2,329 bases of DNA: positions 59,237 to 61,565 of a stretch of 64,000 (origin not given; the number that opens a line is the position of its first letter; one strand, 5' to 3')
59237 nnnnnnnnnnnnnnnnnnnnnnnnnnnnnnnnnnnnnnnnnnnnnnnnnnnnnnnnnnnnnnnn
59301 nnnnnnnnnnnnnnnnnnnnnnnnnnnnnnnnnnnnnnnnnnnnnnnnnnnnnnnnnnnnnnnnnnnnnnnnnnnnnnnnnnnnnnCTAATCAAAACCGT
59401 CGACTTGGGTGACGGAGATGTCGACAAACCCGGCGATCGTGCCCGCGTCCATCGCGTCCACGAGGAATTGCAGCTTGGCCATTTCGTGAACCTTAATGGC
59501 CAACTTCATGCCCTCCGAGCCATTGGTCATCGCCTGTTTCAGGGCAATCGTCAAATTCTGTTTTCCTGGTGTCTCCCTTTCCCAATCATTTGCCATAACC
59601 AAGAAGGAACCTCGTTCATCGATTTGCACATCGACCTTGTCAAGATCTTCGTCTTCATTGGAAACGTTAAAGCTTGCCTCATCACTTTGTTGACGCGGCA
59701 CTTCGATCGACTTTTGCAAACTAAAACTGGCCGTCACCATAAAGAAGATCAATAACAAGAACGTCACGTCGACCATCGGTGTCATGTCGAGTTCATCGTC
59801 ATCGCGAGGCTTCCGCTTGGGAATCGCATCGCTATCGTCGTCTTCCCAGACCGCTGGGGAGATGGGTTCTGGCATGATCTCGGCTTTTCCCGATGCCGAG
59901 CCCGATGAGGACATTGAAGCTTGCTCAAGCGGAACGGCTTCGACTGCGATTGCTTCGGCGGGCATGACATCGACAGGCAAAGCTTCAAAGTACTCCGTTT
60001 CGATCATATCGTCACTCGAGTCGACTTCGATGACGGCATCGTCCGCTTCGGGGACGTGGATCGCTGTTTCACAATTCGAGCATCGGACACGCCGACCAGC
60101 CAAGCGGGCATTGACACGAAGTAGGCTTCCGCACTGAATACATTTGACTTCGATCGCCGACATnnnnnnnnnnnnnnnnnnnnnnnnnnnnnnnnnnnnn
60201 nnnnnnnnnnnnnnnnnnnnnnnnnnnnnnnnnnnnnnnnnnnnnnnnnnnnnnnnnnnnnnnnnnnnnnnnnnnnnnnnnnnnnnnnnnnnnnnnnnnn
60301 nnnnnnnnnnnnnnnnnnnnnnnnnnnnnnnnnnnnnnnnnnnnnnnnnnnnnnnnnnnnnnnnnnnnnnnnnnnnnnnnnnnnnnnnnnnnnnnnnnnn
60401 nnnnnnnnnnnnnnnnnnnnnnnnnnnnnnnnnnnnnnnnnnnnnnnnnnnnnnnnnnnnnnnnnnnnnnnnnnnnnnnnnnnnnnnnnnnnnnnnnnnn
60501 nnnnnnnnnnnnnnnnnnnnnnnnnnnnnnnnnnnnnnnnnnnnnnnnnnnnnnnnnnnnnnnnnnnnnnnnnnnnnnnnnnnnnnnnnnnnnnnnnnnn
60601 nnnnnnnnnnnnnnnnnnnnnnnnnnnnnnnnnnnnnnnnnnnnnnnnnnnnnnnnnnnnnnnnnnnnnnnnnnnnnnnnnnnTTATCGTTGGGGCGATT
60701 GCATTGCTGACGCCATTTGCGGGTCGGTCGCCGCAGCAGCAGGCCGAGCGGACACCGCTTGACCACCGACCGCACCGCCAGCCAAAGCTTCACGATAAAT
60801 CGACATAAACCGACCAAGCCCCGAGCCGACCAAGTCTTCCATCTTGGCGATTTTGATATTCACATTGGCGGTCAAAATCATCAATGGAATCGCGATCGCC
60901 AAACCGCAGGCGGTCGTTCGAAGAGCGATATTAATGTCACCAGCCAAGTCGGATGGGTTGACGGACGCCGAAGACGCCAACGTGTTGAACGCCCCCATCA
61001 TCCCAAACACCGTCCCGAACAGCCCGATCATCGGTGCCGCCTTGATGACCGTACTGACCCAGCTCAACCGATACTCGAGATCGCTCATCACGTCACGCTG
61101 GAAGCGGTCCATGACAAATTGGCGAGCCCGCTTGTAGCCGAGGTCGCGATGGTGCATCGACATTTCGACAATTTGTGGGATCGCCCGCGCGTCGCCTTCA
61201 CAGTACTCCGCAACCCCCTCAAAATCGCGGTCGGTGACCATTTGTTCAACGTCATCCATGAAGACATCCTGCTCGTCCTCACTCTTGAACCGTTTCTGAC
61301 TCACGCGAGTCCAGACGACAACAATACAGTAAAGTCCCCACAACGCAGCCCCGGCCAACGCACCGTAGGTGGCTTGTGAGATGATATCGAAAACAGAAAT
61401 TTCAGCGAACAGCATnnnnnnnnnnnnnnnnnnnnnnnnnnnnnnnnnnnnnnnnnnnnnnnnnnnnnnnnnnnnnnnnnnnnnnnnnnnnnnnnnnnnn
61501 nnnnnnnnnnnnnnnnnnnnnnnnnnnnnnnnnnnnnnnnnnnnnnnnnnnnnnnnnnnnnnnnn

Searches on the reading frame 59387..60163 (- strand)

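Call 11: search_protein_families(library=pfam, proteins=[window:59387-60163:-], max_evalue=0.0001)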
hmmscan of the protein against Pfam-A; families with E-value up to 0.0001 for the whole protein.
window:59387-60163:- (258 aa): 1 family
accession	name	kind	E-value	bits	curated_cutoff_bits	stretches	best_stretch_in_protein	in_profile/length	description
PF02472.21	ExbD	-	3.2e-20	72.9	25.4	1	120-252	3-124/128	Biopolymer transport protein ExbD/TolR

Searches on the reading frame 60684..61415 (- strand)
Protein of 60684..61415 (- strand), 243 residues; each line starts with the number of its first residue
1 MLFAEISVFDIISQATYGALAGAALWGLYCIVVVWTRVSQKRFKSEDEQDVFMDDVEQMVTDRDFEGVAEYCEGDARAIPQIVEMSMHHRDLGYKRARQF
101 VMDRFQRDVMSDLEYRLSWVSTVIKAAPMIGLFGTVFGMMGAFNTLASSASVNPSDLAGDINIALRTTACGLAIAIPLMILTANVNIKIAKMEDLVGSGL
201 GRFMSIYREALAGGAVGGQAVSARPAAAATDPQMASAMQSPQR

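Call 11: search_protein_families(library=pfam, proteins=[window:60684-61415:-], max_evalue=0.0001)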
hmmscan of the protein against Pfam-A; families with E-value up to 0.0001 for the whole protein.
window:60684-61415:- (243 aa): 1 family
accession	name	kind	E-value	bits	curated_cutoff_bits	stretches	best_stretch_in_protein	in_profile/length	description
PF01618.21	MotA_ExbB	-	1.9e-22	79.8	22.9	1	102-192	31-121/127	MotA/TolQ/ExbB proton channel family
